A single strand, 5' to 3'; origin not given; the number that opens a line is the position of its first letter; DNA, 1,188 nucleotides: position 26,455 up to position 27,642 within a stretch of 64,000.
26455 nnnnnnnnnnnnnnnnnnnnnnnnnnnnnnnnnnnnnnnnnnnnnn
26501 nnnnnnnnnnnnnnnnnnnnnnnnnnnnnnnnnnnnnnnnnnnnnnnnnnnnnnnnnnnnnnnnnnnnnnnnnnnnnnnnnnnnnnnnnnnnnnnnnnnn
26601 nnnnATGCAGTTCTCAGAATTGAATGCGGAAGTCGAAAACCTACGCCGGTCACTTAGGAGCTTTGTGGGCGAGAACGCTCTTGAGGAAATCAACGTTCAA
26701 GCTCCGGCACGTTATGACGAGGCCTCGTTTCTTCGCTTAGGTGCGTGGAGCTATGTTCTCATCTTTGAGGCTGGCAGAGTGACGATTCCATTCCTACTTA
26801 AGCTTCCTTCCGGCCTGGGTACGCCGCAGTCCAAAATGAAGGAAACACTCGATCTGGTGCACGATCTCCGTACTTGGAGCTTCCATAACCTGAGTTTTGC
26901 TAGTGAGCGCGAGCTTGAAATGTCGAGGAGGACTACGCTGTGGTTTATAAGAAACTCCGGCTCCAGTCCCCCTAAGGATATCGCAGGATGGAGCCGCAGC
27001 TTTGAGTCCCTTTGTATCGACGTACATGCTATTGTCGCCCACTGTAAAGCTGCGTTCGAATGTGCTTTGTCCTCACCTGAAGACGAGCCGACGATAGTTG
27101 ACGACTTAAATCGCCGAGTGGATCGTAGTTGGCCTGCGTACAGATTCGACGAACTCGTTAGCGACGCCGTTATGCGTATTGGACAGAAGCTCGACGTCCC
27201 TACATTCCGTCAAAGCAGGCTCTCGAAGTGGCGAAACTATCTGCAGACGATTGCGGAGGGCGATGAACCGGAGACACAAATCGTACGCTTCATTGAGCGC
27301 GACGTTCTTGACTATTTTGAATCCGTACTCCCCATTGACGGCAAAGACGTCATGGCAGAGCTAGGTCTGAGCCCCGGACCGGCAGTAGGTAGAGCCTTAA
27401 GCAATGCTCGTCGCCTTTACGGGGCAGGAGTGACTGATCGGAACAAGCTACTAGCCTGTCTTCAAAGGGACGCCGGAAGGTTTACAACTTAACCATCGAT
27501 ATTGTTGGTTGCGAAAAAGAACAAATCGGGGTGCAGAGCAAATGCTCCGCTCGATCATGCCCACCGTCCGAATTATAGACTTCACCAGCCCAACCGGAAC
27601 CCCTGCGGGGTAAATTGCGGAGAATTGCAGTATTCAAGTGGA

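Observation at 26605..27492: Protein C: possible HEPN-type Rx4H motif joined to a CCA-enzyme-like C-terminal motif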

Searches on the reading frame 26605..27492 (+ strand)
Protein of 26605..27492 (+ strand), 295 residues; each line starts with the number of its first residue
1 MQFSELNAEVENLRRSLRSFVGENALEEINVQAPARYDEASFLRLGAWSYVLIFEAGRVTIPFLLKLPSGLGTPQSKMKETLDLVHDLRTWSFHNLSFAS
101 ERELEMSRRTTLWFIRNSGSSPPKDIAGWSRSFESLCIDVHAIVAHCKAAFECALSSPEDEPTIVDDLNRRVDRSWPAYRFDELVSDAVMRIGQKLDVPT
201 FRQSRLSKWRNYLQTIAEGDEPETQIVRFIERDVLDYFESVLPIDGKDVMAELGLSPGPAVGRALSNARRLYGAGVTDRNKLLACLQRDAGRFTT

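Call 3: search_protein_families(library=pfam, proteins=[window:26605-27492:+], max_evalue=1)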
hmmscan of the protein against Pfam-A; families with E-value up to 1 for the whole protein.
window:26605-27492:+ (295 aa): 1 family
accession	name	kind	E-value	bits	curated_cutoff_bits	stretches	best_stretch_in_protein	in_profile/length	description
PF13735.12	tRNA_NucTran2_2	-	0.035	14.5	27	1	242-268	103-129/149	tRNA nucleotidyltransferase domain 2 putative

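Call 4: search_protein_families(library=padloc, proteins=[window:26605-27492:+], max_evalue=1)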
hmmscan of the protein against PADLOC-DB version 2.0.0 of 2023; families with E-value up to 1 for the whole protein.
window:26605-27492:+ (295 aa): 0 families

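Call 5: search_protein_families(library=ncbifam, proteins=[window:26605-27492:+], max_evalue=1)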
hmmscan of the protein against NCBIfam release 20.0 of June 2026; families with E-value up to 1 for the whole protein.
window:26605-27492:+ (295 aa): 1 family
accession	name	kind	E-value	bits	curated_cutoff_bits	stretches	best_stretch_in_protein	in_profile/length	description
TIGR02692.1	tRNA_CCA_actino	equivalog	0.041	12.5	438.8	1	219-267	395-441/466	CCA tRNA nucleotidyltransferase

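Call 6: find_homologous_proteins(query=window:26605-27489:+, max_evalue=0.001)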
Query window:26605-27489:+ (295 aa): 188 proteins with E <= 0.001 among 2230 candidates; the best 120 are listed.
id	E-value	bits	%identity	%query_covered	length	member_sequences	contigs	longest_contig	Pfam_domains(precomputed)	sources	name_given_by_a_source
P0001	7.2e-195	664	100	100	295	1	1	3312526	-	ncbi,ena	-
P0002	1.7e-153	528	81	100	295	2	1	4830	-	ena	-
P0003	6.4e-143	493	74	100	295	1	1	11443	-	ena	-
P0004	5.9e-137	474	74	98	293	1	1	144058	-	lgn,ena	-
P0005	2.2e-134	465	71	99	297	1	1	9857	-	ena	-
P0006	3.3e-132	458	69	99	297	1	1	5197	-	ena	-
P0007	7.8e-124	431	64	100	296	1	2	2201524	-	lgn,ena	-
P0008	2.0e-120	419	65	98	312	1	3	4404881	-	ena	-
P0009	2.0e-117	410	64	99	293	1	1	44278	-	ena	-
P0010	5.5e-115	401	62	97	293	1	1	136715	-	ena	-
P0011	5.5e-114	398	60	99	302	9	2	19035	-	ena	-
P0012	5.6e-114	398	63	99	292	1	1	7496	-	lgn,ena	-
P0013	1.3e-113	397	61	99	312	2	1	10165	-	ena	-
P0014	1.3e-113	397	61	96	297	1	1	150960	-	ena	-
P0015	1.7e-113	397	62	99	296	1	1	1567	-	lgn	-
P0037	8.0e-101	355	56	98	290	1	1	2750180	-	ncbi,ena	-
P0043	3.6e-98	346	59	96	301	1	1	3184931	-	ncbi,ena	-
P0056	2.5e-92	327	50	98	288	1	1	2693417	-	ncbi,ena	-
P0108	2.0e-81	291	47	97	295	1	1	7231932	-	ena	-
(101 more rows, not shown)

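Call 11: find_encoding_contigs(protein=P0007, flank=8000, max_places=2)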
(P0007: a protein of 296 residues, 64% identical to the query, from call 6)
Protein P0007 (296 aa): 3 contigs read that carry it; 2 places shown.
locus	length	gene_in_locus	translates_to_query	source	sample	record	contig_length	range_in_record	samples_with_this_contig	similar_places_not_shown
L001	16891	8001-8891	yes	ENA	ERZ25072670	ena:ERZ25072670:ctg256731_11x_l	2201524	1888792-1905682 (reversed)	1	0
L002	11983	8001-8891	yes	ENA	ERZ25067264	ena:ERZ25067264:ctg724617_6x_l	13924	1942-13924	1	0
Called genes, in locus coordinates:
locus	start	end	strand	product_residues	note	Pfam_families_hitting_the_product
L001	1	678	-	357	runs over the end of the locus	PF02729:OTCace_N, PF00185:OTCace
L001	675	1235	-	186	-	PF00156:Pribosyltran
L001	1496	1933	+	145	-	PF06240:COXG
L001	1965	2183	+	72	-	-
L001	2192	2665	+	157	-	PF07799:DUF1643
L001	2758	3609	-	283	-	PF00378:ECH_1, PF16113:ECH_2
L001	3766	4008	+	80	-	-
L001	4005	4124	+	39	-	-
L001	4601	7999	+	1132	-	PF25199:nSTAND_NTPase5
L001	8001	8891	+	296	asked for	-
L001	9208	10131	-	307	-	PF03446:NAD_binding_2, PF03807:F420_oxidored (faint), PF14833:NAD_binding_11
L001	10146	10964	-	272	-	-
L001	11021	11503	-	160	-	-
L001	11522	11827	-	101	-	-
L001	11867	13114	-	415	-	PF00296:Bac_luciferase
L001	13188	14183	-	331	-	PF00296:Bac_luciferase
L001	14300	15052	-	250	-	-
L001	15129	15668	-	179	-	PF00156:Pribosyltran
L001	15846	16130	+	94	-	PF04456:DUF503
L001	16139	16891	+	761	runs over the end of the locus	PF00270:DEAD, PF00271:Helicase_C, PF22982:WHD_HRQ1, PF09369:MZB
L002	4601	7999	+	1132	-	PF25199:nSTAND_NTPase5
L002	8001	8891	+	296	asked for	-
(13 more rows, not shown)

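Call 12: find_encoding_contigs(protein=P0037, flank=8000, max_places=2)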
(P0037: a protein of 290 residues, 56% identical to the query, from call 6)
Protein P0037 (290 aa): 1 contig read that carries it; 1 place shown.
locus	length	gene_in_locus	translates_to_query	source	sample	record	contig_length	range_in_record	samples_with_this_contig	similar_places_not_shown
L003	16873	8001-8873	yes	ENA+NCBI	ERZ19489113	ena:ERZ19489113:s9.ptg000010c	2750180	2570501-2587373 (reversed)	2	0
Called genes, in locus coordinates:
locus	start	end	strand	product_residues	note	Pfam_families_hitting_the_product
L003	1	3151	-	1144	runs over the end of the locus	PF00176:SNF2-rel_dom, PF00270:DEAD, PF04851:ResIII, PF00271:Helicase_C, PF13020:NOV_C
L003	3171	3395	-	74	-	-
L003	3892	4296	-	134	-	-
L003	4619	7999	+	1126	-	PF25199:nSTAND_NTPase5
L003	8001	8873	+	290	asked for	-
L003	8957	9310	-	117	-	PF01863:YgjP-like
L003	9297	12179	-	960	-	PF04313:HSDR_N, PF04851:ResIII, PF00270:DEAD (weak), PF18766:SWI2_SNF2, PF22679:T1R_D3-like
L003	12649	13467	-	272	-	PF18163:LD_cluster2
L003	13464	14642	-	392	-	PF13676:TIR_2 (weak)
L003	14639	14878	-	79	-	PF01909:NTP_transf_2 (weak)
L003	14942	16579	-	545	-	PF02463:SMC_N, PF13175:AAA_15 (faint), PF13476:AAA_23 (faint), PF13304:AAA_21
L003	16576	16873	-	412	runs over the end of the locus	PF01420:Methylase_S (faint)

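Call 13: find_encoding_contigs(protein=P0108, flank=8000, max_places=2)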
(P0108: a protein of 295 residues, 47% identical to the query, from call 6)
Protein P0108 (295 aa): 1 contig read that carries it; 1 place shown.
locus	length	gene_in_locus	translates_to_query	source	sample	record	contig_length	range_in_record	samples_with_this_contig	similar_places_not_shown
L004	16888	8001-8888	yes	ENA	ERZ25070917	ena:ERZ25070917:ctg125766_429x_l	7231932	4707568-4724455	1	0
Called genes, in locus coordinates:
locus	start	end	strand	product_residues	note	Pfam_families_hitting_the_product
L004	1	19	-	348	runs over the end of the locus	PF04754:Transposase_31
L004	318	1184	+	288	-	-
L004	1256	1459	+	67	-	PF03446:NAD_binding_2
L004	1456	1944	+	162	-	PF14833:NAD_binding_11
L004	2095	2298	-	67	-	-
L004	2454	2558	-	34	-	-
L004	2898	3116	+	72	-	-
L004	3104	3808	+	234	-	PF07859:Abhydrolase_3, PF20434:BD-FAE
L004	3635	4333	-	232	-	-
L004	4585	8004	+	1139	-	PF25199:nSTAND_NTPase5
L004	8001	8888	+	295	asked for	-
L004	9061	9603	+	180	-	-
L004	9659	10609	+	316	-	PF05598:DUF772, PF01609:DDE_Tnp_1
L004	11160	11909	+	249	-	-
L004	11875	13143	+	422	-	-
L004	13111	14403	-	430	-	PF01555:N6_N4_Mtase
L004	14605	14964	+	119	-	-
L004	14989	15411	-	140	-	PF02823:ATP-synt_DE_N, PF00401:ATP-synt_DE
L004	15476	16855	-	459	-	PF02874:ATP-synt_ab_N, PF00006:ATP-synt_ab, PF22919:ATP-synt_VA_C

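Call 14: predict_structure(alignment_id=A1)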
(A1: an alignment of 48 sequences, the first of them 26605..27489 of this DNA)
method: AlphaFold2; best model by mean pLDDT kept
length: 295 residues; sequences in the alignment: 48
mean_pLDDT: 93.4   pTM: 0.77
mean pLDDT of the five models: 93.4, 92.9, 91.9, 91.5, 91.5
residues with pLDDT >= 90: 249; 70-90: 41; 50-70: 4; < 50: 1
segments of 3 or more residues with pLDDT < 50: none
pLDDT, mean of each block of 10 residues (from residue 1): 96 97 94 94 97 95 96 94 96 86 95 98 97 98 97 95 95 95 96 91 96 94 95 84 85 92 89 91 95 68
secondary structure, 60 per line:
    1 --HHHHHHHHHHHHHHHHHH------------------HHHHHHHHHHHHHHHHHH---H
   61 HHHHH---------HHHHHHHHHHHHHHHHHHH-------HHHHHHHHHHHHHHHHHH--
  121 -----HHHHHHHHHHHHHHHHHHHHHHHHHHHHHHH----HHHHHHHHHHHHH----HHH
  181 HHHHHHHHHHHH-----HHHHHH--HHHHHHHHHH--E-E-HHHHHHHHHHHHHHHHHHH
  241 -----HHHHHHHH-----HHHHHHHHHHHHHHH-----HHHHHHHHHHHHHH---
elements in order: H3-20 H39-56 H60-65 H75-93 H101-118 H126-156 H161-173 H178-192 H198-203 H206-215 H222-240 H246-253 H259-273 H279-292

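Call 17: fold_search(model_id=the predicted structure, library=pdb)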
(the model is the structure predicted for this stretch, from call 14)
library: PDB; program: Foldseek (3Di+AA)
matches with E <= 10: 147; with E <= 0.001: 0
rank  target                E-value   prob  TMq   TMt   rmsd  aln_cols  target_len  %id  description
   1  1miv_A                2.1e-01  0.30  0.19  0.16  16.1       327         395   16  Crystal structure of Bacillus stearothermophilus CCA-adding enzyme (released 2002-12-13)
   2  8qpk_A                4.7e-01  0.10  0.14  0.04  20.9       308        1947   15  Cryo-EM Structure of Pre-B+5'ss Complex (core part) (released 2024-05-22)
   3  8r0a_A                4.7e-01  0.10  0.14  0.04  20.9       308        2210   15  Cryo-EM structure of the cross-exon pre-B+5'ss complex (released 2024-05-22)
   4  3v3e_B                4.9e-01  0.10  0.14  0.16  24.6       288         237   15  Crystal Structure of the Human Nur77 Ligand-binding Domain (released 2012-09-26)
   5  4kzi_A                6.7e-01  0.08  0.14  0.16  22.5       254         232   15  Crystal Structure of TR3 LBD in complex with DPDO (released 2013-12-18)
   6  4kzm_A                9.7e-01  0.06  0.12  0.14  24.4       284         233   14  Crystal Structure of TR3 LBD S553A Mutant (released 2013-12-18)
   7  8qpa_A                1.6e+00  0.06  0.14  0.05  20.7       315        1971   13  Cryo-EM Structure of Pre-B+5'ssLNG Complex (core part) (released 2024-05-22)
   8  8cyo_B                1.7e+00  0.06  0.14  0.16  23.8       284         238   14  Nurr1 Covalently Bound to a Synthetic Ligand, 10.25, via a Disulfide Bond (released 2024-01-17)
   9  7mxz_AAA              1.7e+00  0.06  0.15  0.15  20.1       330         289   13  Sy-CrtE apo structure (released 2022-06-01)
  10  2acl_H                1.7e+00  0.04  0.12  0.13  22.1       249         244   13  Liver X-Receptor alpha Ligand Binding Domain with SB313987 (released 2005-09-20)
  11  5y41_A                1.7e+00  0.06  0.13  0.16  23.9       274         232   16  Crystal Structure of LIGAND-BOUND NURR1-LBD (released 2018-12-26)
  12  4xmm_E                2.3e+00  0.04  0.15  0.06  20.5       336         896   10  Structure of the yeast coat nucleoporin complex, space group C2 (released 2015-03-25)
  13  4mhl                  2.4e+00  0.09  0.16  0.23  16.1       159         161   14  The crystal structure of human interleukin-11 (released 2014-09-03)
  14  6qd6_A                2.4e+00  0.06  0.12  0.09  18.0       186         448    9  Molecular scaffolds expand the nanobody toolkit for cryo-EM applications: crystal structure of Mb-cHopQ-Nb207 (released 2019-12-18)
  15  9wyf                  2.7e+00  0.08  0.15  0.14  15.8       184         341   14  Crystal structure of the TC domain of a bifunctional sesterterpene synthase (released 2026-03-11)
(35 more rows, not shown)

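Call 20: search_solved_structures(query=A1, max_evalue=10, show_alignments=3)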
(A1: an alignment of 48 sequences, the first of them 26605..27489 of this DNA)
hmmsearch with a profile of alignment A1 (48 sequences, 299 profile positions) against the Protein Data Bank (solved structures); distinct sequences matched with E-value up to 10: 7.
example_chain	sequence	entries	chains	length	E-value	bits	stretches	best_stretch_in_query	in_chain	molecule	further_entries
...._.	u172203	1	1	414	0.083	15.2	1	121-222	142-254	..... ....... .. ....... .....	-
8h7g_I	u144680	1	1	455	0.098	15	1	121-222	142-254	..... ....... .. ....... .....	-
7ktr_D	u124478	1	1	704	0.2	14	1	121-222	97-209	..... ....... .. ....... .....,DhaA,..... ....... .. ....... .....,STAGA complex 65 subuni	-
7kts_D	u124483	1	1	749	0.22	13.8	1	121-222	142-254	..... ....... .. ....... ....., DhaA,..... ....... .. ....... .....,STAGA complex 65 subun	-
8f29_7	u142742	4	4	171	0.53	12.6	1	143-210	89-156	ATP synthase subunit d, mitochondrial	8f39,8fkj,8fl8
4x4w_A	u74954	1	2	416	0.8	12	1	243-295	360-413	CCA tRNA nucleotidyltransferase 1, mitochondrial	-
1rq0_A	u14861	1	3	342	0.88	11.9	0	162-247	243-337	Peptide chain release factor 1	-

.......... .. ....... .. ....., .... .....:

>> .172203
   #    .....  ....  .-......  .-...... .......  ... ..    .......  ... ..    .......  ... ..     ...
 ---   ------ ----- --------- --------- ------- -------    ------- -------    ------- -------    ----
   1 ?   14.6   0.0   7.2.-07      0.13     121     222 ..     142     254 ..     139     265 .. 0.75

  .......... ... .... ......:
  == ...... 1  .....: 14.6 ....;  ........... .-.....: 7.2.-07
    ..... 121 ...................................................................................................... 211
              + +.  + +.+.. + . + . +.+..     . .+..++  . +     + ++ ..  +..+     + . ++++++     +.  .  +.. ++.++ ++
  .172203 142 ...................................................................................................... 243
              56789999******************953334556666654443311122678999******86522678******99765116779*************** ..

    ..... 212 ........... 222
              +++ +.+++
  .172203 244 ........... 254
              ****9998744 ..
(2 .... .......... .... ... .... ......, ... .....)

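Call 21: search_protein_families(library=pfam, alignment_id=A1, max_evalue=1)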
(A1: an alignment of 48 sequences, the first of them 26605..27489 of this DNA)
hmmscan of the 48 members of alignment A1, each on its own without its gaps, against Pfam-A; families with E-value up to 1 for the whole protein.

A. member 1, window:26605-27489:+ (295 aa): 1 family
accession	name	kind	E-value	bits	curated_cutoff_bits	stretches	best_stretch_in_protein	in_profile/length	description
PF13735.12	tRNA_NucTran2_2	-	0.035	14.5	27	1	242-268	103-129/149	tRNA nucleotidyltransferase domain 2 putative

B. families by the number of members that match (of 48 scanned): 19 families
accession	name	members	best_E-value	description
PF13735.12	tRNA_NucTran2_2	30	0.0017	tRNA nucleotidyltransferase domain 2 putative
PF22767.2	ThcOx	2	0.03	Cyanobactin oxidase ThcOx,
PF05697.18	Trigger_N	2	0.25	Bacterial trigger factor protein (TF)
PF10057.14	MpsC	1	0.016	Na+-translocating membrane potential-generating system (MpsC)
PF18198.7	AAA_lid_11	1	0.02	Dynein heavy chain AAA lid domain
PF22511.2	PBP2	1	0.025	PolB1 Binding Protein 2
PF08518.16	GIT_SHD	1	0.029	Spa2 homology domain (SHD) of GIT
PF08044.16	DUF1707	1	0.029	DUF1707 SHOCT-like domain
PF03488.19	Ins_beta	1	0.03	Nematode insulin-related peptide beta type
PF23537.1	Microp_apicomplexa_22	1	0.044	Apicomplexa microprotein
PF19563.4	DUF6085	1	0.057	Family of unknown function (DUF6085)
PF24420.1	DUF7551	1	0.073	Domain of unknown function (DUF7551)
PF07544.18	Med9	1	0.16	RNA polymerase II transcription mediator complex subunit 9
PF25168.1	Beta-prop_WDR36-Utp21_2nd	1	0.17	WDR36/Utp21 second beta-propeller domain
PF25181.1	Phage_Bbp19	1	0.18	Bbp19-like phage protein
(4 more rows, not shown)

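Call 27: search_protein_families(library=pfam, proteins=[L001:4601-7996:+, L003:4619-7996:+, L004:4585-8001:+], max_evalue=1)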
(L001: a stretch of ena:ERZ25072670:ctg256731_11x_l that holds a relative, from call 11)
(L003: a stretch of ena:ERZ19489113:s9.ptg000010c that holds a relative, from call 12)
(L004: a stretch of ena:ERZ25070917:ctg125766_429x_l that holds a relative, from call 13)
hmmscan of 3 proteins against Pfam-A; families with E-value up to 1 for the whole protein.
L001:4601-7996:+ (1132 aa): 11 families
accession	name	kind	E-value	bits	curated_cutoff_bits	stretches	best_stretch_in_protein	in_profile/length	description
PF25199.1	nSTAND_NTPase5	-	1.8e-12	47.8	34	1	327-455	6-130/145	Novel STAND NTPase 5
PF13401.12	AAA_22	-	0.00018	22.2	27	1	365-449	6-84/130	AAA domain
PF13191.12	AAA_16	-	0.0079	17.2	32.6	1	346-449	8-132/167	AAA ATPase domain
PF09848.15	SLFN-g3_helicase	-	0.0091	15.7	24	1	367-401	4-39/354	Schlafen group 3, DNA/RNA helicase domain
PF00158.32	Sigma54_activat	-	0.04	14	20.2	1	347-405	5-63/168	Sigma-54 interaction domain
PF05729.18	NACHT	-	0.042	14.1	26.7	1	366-395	2-31/167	NACHT domain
PF01637.24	ATPase_2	-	0.1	12.8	33.2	1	363-454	19-115/225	ATPase domain predominantly from Archaea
PF02875.26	Mur_ligase_C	-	0.13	13.5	28.4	0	422-457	11-47/127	Mur ligase, glutamate ligase domain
PF13173.12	AAA_14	-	0.13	12.7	27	1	366-458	4-100/129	AAA domain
PF13671.12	AAA_33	-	0.17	12.6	27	1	367-452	2-100/143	AAA domain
PF10412.15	TrwB_AAD_bind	-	0.21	10.9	20.5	1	367-398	18-49/387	Type IV secretion-system coupling protein DNA-binding domain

L003:4619-7996:+ (1126 aa): 9 families
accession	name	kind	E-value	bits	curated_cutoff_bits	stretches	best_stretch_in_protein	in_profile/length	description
PF25199.1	nSTAND_NTPase5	-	2.9e-10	40.6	34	1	332-452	14-130/145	Novel STAND NTPase 5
PF13191.12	AAA_16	-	0.0015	19.5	32.6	1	345-403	7-63/167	AAA ATPase domain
PF13401.12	AAA_22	-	0.0041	17.9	27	1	362-402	6-33/130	AAA domain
PF09848.15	SLFN-g3_helicase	-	0.0098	15.6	24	1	364-396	4-37/354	Schlafen group 3, DNA/RNA helicase domain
PF00158.32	Sigma54_activat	-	0.023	14.8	20.2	1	345-402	6-63/168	Sigma-54 interaction domain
PF10236.15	DAP3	-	0.095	12.3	23.1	1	346-384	10-46/311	Mitochondrial ribosomal death-associated protein 3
PF05729.18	NACHT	-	0.099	12.9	26.7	1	363-390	2-29/167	NACHT domain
PF14805.11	THDPS_N_2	-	0.22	12.2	25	1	755-780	23-48/67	Tetrahydrodipicolinate N-succinyltransferase N-terminal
PF04851.21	ResIII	-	0.24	11.7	22.5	1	341-397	6-60/164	Type III restriction enzyme, res subunit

L004:4585-8001:+ (1139 aa): 11 families
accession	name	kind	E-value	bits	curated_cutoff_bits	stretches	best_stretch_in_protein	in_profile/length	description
PF25199.1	nSTAND_NTPase5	-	3e-10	40.5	34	1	339-466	16-140/145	Novel STAND NTPase 5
PF13191.12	AAA_16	-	7.2e-05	23.8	32.6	1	356-498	13-125/167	AAA ATPase domain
PF13401.12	AAA_22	-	0.00076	20.2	27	1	368-456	7-90/130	AAA domain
PF05729.18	NACHT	-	0.046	14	26.7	1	368-394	2-28/167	NACHT domain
PF11066.14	DUF2867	-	0.062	14.1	27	1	951-1038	18-105/142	Protein of unknown function (DUF2867)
PF20381.4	Rv1476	-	0.087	13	26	1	385-481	10-101/156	Membrane protein Rv1476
PF13604.12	AAA_30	-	0.093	12.9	27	1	367-402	19-54/191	AAA domain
PF13086.12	AAA_11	-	0.11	12.7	27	1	369-470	20-105/257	AAA domain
PF10236.15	DAP3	-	0.14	11.8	23.1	1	363-399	20-55/311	Mitochondrial ribosomal death-associated protein 3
PF00270.35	DEAD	-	0.28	11.4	26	1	367-463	15-106/167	DEAD/DEAH box helicase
PF09848.15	SLFN-g3_helicase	-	0.31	10.7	24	1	369-401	4-37/354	Schlafen group 3, DNA/RNA helicase domain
